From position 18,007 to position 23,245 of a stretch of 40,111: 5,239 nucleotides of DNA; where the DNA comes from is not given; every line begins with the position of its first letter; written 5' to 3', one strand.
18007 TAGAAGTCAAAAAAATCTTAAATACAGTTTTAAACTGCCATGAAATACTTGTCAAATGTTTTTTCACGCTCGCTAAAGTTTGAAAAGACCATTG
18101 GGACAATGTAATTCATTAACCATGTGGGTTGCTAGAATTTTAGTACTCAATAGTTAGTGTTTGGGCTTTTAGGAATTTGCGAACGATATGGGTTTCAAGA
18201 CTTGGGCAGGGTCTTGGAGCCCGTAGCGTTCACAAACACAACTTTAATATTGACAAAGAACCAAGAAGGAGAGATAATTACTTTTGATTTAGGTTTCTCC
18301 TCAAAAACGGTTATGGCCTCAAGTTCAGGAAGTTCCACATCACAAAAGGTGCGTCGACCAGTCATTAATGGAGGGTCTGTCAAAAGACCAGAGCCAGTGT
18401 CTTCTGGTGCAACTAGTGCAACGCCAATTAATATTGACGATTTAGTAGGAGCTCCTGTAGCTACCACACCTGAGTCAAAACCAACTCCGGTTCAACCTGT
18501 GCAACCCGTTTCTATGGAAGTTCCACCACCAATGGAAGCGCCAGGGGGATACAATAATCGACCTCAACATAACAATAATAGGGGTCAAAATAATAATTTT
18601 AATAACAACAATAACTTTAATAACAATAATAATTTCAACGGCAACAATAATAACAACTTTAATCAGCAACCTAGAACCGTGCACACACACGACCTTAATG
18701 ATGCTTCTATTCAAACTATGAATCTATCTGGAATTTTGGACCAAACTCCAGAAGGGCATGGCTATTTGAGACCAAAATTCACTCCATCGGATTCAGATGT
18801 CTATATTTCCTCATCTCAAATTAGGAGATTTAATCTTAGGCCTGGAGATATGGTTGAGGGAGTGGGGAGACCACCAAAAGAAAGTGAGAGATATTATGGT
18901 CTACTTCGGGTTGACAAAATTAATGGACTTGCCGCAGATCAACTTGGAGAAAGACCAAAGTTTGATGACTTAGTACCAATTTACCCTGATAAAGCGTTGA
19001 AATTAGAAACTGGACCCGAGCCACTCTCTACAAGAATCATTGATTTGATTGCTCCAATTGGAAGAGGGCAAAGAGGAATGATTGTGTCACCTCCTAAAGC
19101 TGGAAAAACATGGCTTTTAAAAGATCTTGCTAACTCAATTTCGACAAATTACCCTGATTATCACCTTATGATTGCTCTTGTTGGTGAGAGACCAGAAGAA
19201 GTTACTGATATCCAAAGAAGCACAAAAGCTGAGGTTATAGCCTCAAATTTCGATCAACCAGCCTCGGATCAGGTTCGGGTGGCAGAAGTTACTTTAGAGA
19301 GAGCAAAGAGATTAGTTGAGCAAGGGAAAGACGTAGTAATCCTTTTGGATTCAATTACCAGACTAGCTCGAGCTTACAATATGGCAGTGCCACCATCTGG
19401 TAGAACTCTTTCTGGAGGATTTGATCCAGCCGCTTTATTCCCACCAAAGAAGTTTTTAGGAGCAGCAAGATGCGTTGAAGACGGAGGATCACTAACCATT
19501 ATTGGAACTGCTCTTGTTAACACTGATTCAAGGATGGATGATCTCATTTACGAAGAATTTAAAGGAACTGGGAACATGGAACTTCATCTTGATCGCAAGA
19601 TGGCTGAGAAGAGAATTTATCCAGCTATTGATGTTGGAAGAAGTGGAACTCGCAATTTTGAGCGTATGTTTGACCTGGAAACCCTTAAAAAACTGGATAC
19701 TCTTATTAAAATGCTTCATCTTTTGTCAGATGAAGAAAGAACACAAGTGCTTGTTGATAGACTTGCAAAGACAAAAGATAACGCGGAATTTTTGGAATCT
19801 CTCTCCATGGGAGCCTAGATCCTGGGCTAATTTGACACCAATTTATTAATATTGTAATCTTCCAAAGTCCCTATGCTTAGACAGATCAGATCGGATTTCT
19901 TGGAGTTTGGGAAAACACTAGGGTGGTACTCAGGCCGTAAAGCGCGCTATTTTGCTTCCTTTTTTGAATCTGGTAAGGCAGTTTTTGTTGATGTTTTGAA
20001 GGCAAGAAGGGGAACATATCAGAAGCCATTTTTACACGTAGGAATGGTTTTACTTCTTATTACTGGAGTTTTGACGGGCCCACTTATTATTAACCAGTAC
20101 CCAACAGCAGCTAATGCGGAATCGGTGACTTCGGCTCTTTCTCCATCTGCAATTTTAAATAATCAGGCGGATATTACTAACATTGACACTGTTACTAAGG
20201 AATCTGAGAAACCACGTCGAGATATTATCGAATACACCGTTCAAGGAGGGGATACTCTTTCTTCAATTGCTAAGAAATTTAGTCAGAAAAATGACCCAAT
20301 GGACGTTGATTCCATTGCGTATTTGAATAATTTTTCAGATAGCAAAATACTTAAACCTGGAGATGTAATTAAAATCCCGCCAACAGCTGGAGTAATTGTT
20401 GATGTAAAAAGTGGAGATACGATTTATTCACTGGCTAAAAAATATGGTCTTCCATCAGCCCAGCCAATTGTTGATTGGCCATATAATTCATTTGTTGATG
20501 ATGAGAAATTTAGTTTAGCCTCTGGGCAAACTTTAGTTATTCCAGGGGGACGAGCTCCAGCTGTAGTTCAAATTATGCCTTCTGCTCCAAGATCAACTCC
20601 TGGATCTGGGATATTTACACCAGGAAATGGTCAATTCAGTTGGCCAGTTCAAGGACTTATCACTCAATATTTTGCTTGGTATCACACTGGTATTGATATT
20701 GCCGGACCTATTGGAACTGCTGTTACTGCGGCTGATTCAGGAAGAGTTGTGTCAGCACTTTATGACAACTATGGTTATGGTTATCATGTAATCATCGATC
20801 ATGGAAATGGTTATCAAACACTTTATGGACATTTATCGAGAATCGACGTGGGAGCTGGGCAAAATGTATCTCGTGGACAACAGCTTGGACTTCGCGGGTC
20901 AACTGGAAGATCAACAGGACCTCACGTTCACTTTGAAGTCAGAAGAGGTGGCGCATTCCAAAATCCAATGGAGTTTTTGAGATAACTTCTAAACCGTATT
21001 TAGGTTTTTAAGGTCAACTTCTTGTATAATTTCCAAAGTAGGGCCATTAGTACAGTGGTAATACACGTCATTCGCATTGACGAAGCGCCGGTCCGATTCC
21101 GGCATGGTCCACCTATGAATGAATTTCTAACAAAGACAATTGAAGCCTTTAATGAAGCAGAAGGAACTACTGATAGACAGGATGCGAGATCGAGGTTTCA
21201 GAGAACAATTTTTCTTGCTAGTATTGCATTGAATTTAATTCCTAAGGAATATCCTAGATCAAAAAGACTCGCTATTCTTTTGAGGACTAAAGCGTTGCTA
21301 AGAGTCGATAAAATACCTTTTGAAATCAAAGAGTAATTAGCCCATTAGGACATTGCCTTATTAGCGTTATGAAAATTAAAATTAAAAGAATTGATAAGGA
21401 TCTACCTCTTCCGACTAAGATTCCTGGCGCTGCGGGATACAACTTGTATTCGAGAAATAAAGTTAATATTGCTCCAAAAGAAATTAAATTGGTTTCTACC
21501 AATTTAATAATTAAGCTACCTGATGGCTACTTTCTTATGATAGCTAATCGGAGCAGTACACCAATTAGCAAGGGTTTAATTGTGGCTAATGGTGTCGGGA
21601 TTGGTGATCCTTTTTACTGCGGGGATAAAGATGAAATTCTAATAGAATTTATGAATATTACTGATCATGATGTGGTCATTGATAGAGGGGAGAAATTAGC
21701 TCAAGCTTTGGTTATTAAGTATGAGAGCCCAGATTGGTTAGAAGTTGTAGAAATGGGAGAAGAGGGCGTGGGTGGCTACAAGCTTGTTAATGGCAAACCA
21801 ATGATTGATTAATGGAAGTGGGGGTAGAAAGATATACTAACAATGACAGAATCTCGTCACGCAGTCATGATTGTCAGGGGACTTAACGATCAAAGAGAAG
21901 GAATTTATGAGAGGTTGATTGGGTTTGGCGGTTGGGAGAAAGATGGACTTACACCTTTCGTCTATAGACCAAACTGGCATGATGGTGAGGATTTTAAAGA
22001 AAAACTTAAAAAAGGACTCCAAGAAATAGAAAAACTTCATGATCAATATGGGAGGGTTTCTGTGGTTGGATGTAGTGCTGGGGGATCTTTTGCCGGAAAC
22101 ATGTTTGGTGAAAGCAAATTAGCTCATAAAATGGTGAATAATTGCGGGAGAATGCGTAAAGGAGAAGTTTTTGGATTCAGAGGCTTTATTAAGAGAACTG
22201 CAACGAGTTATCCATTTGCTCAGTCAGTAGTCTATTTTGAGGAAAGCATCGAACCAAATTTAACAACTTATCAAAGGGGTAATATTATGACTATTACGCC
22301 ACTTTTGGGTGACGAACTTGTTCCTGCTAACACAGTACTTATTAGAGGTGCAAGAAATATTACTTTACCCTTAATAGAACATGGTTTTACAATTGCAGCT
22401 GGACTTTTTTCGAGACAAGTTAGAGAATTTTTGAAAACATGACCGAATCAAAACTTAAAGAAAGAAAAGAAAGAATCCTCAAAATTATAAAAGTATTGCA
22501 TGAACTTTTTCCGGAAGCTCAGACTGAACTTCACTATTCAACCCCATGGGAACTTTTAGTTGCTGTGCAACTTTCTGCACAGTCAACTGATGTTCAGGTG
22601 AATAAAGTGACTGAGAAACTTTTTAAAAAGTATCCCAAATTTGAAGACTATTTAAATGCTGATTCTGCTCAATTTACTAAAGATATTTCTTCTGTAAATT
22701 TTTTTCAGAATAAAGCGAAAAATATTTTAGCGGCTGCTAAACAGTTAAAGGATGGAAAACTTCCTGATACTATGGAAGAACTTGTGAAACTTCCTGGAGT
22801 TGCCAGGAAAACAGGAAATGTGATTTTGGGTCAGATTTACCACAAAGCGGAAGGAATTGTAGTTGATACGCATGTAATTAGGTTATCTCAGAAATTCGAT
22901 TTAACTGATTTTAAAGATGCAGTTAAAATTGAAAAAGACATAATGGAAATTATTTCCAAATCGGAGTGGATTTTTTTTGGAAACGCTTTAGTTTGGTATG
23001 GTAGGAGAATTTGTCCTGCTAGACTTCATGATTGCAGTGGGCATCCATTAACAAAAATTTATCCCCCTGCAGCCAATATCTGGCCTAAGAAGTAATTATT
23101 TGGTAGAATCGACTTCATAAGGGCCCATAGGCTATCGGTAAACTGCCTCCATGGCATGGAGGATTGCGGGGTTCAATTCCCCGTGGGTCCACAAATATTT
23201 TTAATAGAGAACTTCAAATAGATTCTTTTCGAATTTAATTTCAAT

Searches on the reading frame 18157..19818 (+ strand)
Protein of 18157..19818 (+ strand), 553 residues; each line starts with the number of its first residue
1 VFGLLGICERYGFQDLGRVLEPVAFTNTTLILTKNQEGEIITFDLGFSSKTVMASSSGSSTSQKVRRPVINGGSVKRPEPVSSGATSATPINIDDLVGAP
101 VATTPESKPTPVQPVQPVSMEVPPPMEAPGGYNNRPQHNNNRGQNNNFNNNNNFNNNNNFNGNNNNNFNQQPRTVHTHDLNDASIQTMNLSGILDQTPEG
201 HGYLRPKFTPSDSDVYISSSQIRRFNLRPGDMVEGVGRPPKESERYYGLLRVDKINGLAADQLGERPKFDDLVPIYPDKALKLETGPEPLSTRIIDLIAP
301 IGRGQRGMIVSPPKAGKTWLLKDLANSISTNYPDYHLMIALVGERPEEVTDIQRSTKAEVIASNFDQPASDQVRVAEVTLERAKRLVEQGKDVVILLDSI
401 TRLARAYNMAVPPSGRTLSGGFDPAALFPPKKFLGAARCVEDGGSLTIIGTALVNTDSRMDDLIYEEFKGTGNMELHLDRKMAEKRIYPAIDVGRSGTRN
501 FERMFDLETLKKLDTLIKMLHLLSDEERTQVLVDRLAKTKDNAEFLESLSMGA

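Call 11: search_protein_families(library=pfam, proteins=[window:18157-19818:+], max_evalue=0.001)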
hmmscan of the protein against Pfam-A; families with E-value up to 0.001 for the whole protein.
window:18157-19818:+ (553 aa): 2 families
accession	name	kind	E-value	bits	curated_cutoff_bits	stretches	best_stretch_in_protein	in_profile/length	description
PF00006.31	ATP-synt_ab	-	4e-29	102.2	29.5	1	292-496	2-211/213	ATP synthase alpha/beta family, nucleotide-binding domain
PF07497.18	Rho_RNA_bind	-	5.4e-25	87.4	27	1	191-259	2-71/73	Rho termination factor, RNA-binding domain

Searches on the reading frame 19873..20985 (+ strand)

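Call 11: search_protein_families(library=pfam, proteins=[window:19873-20985:+], max_evalue=0.001)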
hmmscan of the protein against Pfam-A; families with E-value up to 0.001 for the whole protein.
window:19873-20985:+ (370 aa): 3 families
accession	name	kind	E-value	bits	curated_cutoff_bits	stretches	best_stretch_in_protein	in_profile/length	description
PF01551.29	Peptidase_M23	-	5.3e-33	113.5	28.7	1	270-365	2-96/96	Peptidase family M23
PF01476.26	LysM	-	5.9e-19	68.2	20.9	2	121-169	1-43/43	LysM domain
PF23473.1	LysM3_LYK4_5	-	0.00054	20.4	29.3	0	120-159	4-38/48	LYK4/5 LysM3 domain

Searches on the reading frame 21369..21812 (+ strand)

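Call 12: search_protein_families(library=pfam, proteins=[window:21369-21812:+], max_evalue=0.001)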
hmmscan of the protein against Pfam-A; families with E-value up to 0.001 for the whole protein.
window:21369-21812:+ (147 aa): 2 families
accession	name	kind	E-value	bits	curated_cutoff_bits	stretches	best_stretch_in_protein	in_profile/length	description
PF00692.24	dUTPase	-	9.4e-15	55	22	1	16-121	8-107/129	dUTPase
PF22769.1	DCD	-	1.2e-05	25.9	27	1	29-113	68-148/153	dCTP deaminase-like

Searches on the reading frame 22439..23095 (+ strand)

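Call 12: search_protein_families(library=pfam, proteins=[window:22439-23095:+], max_evalue=0.001)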
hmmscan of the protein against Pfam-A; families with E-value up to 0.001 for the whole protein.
window:22439-23095:+ (218 aa): 2 families
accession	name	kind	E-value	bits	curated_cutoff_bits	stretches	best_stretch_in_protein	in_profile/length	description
PF00730.31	HhH-GPD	-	2.8e-20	73.1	26.2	1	42-173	2-107/108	HhH-GPD superfamily base excision DNA repair protein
PF00633.29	HHH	-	1.9e-05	24.7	24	1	105-130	3-28/30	Helix-hairpin-helix motif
